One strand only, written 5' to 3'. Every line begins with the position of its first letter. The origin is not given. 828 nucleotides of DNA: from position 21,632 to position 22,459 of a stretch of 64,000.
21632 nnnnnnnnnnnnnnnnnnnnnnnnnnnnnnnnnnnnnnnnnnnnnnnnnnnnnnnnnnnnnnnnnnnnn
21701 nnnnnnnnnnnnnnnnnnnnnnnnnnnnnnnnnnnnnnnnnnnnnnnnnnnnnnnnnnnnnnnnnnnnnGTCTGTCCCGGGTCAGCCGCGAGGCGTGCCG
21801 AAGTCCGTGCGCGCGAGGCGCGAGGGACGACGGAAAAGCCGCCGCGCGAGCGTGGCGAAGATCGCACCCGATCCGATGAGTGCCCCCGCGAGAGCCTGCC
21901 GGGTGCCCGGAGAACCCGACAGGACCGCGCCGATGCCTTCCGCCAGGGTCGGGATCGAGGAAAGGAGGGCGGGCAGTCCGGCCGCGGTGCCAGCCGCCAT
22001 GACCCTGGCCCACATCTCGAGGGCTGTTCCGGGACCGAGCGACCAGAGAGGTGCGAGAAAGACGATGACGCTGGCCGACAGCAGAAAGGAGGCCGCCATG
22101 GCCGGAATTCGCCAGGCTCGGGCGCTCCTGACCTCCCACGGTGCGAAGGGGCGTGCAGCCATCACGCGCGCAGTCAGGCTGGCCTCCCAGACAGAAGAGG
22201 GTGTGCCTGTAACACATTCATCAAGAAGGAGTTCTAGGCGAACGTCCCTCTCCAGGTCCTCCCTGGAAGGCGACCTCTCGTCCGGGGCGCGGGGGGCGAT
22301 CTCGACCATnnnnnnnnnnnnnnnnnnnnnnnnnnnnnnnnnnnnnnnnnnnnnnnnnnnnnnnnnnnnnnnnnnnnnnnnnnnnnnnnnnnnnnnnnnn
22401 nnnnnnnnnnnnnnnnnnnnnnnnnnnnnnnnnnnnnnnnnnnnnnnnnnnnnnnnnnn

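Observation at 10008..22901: ECF-sigma-headed 13-kb co-directional cluster: receptor + SDR + degenerate KAS III + alpha/beta hydrolase + AMP-ligase::hydrolase fusion (candidate undescribed lipid or hydrophobic-metabolite system)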

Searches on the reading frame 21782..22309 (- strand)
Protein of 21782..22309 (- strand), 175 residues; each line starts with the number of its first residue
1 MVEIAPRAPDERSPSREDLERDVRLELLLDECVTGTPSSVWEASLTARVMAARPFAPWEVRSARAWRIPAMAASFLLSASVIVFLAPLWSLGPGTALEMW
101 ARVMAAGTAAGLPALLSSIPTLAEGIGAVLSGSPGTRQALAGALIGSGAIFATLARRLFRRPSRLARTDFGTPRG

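Call 7: search_protein_families(library=pfam, proteins=[window:21782-22309:-], max_evalue=0.01)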
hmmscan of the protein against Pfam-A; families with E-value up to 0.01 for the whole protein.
window:21782-22309:- (175 aa): 0 families

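Call 8: search_protein_families(library=ncbifam, proteins=[window:21782-22309:-], max_evalue=0.001)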
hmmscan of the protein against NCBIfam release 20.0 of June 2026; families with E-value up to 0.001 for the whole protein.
window:21782-22309:- (175 aa): 0 families

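Call 55: search_protein_families(library=pfam, proteins=[window:21782-22309:-], max_evalue=1)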
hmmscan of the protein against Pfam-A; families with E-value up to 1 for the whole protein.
window:21782-22309:- (175 aa): 1 family
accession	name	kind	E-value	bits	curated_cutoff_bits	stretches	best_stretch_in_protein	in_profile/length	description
PF17845.7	FbpC_C_terminal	-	0.14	12.8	25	1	115-130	29-44/55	FbpC C-terminal regulatory nucleotide binding domain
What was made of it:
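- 21782..22309 (-): Presumed anti-sigma protein (assigned by position only); neighbouring unit. No family match (calls 7, 8, 55).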
